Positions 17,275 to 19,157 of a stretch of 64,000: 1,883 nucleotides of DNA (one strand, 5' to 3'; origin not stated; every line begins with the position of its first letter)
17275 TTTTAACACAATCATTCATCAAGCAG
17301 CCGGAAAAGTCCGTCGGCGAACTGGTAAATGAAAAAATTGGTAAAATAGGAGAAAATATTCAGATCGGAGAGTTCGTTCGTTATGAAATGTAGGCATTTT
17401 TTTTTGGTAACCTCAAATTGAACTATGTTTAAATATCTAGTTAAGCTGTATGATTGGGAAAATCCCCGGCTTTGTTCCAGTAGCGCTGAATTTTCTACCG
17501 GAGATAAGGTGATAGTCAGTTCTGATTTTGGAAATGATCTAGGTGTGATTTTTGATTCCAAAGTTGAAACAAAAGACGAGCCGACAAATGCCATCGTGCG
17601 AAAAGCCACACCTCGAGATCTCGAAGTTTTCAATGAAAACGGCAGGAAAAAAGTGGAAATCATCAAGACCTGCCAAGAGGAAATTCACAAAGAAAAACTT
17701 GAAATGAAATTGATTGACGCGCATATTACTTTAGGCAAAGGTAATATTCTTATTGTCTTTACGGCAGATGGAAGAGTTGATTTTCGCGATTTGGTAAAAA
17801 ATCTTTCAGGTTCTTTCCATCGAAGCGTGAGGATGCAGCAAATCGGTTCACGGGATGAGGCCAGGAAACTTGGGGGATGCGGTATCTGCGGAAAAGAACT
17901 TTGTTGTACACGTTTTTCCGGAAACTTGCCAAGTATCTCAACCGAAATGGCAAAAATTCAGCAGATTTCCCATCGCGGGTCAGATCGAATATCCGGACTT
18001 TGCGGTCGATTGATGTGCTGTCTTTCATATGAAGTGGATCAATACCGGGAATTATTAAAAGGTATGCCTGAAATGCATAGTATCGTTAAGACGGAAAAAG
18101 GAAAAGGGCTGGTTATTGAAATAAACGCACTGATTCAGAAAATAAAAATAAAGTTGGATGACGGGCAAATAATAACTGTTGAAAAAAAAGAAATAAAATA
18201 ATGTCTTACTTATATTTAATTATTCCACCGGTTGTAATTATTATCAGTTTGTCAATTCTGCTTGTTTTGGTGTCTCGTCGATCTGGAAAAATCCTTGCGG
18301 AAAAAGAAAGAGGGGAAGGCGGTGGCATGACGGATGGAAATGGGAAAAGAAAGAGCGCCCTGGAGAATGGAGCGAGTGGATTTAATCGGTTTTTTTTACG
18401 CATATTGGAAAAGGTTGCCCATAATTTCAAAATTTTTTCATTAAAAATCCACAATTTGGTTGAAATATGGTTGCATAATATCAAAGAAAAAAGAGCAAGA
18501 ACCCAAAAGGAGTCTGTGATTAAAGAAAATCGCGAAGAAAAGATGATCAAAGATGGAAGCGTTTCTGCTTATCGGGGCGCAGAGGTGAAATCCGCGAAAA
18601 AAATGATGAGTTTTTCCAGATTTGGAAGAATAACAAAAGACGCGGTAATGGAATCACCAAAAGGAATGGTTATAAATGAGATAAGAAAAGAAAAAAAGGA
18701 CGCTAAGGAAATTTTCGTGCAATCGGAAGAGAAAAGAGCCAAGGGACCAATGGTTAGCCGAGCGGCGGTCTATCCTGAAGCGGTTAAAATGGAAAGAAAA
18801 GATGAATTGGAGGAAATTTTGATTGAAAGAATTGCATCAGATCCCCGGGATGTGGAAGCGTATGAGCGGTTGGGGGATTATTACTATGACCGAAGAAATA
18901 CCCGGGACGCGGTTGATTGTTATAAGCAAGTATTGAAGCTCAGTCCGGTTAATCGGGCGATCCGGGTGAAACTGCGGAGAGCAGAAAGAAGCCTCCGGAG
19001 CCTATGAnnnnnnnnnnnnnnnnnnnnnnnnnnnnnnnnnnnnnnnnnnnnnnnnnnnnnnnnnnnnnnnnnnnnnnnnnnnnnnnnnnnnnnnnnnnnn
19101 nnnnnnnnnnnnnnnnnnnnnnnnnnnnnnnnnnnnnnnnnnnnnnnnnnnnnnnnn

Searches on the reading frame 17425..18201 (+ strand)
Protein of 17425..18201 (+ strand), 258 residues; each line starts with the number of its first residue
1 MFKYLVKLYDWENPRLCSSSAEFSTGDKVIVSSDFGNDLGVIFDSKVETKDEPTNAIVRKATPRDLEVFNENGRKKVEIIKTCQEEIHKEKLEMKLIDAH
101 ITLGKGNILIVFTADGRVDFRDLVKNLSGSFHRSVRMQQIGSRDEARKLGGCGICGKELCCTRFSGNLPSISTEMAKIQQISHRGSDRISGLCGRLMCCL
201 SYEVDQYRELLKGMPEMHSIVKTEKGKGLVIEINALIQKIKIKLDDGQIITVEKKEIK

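Call 30: search_protein_families(library=pfam, proteins=[window:17425-18201:+], max_evalue=0.001)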
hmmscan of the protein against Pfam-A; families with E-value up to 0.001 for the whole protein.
window:17425-18201:+ (258 aa): 1 family
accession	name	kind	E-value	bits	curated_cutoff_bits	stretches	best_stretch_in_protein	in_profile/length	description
PF04468.17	PSP1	-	4e-24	85.2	27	1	56-140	2-86/86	PSP1 C-terminal conserved region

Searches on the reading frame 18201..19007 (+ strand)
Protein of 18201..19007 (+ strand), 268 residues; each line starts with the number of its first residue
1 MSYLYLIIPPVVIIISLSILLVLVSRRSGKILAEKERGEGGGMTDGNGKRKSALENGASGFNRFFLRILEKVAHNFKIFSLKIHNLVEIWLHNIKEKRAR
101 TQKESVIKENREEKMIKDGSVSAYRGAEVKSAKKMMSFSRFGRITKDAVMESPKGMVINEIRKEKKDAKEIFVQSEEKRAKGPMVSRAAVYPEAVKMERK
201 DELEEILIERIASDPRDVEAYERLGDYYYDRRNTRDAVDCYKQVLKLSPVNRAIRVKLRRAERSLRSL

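Call 30: search_protein_families(library=pfam, proteins=[window:18201-19007:+], max_evalue=0.001)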
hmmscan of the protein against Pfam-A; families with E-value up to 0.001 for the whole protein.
window:18201-19007:+ (268 aa): 3 families
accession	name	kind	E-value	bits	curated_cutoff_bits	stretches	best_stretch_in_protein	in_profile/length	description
PF07719.23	TPR_2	-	1.8e-05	25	27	1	219-249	2-32/34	Tetratricopeptide repeat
PF13432.12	TPR_16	-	1.9e-05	25.4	32.7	0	223-255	2-34/65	Tetratricopeptide repeat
PF00515.34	TPR_1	-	6.6e-05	23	27.8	1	219-249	2-32/34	Tetratricopeptide repeat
